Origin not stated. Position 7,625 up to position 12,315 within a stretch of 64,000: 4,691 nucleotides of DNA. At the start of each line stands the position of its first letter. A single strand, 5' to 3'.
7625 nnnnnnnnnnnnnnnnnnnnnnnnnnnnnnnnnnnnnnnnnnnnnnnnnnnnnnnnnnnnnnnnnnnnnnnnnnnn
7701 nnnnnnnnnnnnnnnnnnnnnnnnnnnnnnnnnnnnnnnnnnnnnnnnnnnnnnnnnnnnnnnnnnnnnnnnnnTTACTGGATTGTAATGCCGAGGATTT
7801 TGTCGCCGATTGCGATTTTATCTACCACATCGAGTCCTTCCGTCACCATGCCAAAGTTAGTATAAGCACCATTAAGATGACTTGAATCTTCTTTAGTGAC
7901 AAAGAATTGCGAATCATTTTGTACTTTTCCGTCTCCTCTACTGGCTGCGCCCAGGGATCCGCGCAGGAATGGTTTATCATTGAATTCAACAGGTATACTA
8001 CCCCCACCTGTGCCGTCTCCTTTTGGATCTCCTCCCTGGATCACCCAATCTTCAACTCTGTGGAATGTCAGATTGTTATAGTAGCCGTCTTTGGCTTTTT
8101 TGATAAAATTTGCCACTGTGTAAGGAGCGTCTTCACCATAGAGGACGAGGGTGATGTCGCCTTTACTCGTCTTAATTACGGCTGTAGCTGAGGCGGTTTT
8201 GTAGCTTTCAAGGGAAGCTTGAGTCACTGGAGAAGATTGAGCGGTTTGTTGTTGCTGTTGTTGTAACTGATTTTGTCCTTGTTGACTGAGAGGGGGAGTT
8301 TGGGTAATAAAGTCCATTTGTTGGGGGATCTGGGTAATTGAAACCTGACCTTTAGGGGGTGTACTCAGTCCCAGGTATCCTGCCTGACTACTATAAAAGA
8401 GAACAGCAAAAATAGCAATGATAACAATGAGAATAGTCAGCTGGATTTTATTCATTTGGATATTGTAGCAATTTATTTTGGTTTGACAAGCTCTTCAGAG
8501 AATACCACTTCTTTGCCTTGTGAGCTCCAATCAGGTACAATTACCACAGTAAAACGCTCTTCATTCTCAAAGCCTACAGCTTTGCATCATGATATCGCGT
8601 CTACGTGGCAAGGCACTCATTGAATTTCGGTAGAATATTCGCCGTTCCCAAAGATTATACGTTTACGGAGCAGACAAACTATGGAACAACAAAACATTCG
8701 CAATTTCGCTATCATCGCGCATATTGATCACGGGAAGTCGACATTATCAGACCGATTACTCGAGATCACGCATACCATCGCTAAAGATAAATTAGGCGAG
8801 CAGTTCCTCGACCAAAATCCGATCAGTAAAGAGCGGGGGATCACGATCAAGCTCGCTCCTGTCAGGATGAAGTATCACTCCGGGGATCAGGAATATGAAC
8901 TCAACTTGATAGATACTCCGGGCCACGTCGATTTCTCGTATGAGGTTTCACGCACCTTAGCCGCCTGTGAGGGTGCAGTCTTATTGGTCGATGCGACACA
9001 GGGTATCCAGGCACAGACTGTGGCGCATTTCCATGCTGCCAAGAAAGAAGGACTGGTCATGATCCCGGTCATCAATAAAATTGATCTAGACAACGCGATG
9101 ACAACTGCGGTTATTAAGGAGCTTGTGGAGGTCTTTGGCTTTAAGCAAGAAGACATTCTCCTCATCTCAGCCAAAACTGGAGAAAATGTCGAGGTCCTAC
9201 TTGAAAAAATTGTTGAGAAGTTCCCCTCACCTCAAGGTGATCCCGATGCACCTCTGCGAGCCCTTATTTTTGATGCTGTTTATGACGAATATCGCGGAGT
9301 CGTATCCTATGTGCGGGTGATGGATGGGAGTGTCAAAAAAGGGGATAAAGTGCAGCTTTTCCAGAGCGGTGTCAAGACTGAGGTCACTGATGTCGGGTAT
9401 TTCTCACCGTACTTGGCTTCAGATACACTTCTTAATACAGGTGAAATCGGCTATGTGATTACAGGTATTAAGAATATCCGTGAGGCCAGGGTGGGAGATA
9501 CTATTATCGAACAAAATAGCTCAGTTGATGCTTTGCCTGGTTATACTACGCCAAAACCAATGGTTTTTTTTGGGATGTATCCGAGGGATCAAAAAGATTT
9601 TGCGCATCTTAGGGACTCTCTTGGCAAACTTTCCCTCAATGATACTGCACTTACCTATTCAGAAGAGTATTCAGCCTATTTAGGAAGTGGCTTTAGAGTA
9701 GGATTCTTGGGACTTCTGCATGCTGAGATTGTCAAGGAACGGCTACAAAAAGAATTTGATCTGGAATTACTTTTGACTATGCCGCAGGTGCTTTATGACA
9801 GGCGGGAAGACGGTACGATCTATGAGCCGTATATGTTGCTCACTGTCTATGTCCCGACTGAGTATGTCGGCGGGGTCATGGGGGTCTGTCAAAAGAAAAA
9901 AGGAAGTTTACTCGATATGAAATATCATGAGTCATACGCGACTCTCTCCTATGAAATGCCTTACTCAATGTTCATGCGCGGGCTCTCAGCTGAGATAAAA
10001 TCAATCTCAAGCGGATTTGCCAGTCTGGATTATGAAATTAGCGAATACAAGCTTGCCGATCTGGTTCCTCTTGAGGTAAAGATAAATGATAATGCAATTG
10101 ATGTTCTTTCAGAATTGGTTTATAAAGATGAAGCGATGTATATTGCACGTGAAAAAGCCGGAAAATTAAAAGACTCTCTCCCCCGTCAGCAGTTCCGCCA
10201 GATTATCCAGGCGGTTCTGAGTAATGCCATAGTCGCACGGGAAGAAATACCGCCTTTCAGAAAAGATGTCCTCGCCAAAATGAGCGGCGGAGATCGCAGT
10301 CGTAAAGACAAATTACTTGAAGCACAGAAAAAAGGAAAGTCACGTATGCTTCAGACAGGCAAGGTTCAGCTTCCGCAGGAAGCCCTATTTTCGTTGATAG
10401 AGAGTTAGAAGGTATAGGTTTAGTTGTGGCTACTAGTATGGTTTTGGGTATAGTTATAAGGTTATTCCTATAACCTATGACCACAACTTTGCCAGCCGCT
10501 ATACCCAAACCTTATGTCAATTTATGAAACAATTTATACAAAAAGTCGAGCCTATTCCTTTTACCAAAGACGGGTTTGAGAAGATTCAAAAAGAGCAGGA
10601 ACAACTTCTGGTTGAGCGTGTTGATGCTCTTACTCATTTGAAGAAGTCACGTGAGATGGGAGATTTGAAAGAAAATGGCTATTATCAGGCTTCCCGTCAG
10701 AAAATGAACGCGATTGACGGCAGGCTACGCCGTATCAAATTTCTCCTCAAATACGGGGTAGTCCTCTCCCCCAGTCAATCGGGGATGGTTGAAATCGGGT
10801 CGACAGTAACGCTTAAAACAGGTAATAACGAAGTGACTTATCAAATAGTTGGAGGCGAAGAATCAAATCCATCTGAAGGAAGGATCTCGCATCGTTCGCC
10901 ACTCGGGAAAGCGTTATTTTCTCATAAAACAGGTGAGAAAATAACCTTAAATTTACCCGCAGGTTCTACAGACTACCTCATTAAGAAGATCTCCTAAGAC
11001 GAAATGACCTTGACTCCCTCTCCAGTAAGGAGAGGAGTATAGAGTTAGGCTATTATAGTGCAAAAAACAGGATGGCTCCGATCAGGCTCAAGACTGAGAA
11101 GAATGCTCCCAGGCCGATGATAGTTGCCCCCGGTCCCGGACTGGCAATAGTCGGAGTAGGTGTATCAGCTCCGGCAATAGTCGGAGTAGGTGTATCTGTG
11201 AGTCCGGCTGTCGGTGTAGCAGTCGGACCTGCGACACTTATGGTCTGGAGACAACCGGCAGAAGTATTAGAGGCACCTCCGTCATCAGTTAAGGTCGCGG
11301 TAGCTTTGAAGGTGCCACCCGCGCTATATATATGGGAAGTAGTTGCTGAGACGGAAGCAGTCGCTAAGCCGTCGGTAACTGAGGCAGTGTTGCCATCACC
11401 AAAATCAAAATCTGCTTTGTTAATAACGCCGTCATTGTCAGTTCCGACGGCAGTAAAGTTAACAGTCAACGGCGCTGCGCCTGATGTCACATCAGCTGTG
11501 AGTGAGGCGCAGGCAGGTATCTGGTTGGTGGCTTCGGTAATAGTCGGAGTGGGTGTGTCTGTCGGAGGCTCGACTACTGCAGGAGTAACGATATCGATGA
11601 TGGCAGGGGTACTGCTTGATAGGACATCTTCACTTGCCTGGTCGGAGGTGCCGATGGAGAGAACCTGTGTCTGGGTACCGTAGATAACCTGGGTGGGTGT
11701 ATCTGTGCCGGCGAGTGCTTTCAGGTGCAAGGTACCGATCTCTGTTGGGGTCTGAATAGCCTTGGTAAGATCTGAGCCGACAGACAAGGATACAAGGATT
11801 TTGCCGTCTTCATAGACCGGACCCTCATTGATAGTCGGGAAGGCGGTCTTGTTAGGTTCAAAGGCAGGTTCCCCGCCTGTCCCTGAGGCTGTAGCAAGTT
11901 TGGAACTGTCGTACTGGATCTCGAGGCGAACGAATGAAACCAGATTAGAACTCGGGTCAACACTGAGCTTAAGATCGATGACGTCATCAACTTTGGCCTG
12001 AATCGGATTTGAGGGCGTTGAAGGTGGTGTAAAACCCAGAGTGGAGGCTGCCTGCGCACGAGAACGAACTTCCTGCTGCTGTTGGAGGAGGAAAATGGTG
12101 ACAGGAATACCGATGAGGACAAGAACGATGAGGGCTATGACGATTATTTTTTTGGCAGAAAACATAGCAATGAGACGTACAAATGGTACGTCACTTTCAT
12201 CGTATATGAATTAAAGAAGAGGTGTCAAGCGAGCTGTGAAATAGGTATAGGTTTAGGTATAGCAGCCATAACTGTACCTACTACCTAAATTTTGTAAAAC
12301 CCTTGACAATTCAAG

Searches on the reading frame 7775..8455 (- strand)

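Call 7: search_protein_families(library=pfam, proteins=[window:7775-8455:-])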
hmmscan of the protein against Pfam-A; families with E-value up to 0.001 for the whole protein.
window:7775-8455:- (226 aa): 1 family
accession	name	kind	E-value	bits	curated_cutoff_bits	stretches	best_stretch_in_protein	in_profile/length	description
PF00160.26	Pro_isomerase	-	6.8e-36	124.3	21.7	1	93-217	3-140/159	Cyclophilin type peptidyl-prolyl cis-trans isomerase/CLD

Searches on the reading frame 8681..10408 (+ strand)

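Call 7: search_protein_families(library=pfam, proteins=[window:8681-10408:+])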
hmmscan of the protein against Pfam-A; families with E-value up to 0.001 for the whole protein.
window:8681-10408:+ (575 aa): 8 families
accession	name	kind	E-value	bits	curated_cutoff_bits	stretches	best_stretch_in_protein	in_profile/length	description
PF00009.33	GTP_EFTU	-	8e-54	182.5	26.5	1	5-183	2-188/188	Elongation factor Tu GTP binding domain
PF06421.17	LepA_C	-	2e-33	115.1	29.7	1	468-573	1-106/107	GTP-binding protein LepA C-terminus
PF00679.30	EFG_C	-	1.3e-19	70.4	27.9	1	380-465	2-87/89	Elongation factor G C-terminus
PF03144.31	GTP_EFTU_D2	-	3.4e-11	43.8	30.3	1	206-275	1-72/73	Elongation factor Tu domain 2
PF00071.28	Ras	-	1.6e-05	24.9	21.6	1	46-180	22-159/162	Ras family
PF22042.2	EF-G_D2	-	1.7e-05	25.2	27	1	191-228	1-38/84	Elongation factor G domain 2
PF14492.12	EFG_III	-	7.5e-05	23.2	27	1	291-363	2-71/75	Elongation Factor G, domain III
PF01926.29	MMR_HSR1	-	0.00013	22.4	21.9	1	11-133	4-113/113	50S ribosome-binding GTPase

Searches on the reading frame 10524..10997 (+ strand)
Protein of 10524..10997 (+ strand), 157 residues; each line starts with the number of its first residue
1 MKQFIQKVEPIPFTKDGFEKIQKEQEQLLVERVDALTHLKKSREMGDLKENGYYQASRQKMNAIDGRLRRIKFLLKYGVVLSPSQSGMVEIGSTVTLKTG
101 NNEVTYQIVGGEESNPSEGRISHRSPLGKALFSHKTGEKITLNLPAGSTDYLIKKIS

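Call 83: search_protein_families(library=pfam, proteins=[window:10524-10997:+], max_evalue=0.00001)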
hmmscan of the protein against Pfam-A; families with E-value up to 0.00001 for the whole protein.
window:10524-10997:+ (157 aa): 2 families
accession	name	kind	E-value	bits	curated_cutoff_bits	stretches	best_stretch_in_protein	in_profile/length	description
PF01272.25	GreA_GreB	-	5.8e-22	77.9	26.9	1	85-157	2-76/77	Transcription elongation factor, GreA/GreB, C-term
PF03449.20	GreA_GreB_N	-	6.9e-13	49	24.5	1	11-76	1-67/71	Transcription elongation factor, N-terminal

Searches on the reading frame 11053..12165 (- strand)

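Call 83: search_protein_families(library=pfam, proteins=[window:11053-12165:-], max_evalue=0.00001)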
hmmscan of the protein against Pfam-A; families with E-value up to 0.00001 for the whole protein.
window:11053-12165:- (370 aa): 2 families
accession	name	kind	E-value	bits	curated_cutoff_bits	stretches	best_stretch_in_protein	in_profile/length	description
PF00801.26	PKD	-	1e-08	35.5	23.5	1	222-302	4-75/80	PKD domain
PF18911.6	PKD_4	-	1e-08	35.5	27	1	225-302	10-78/85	PKD domain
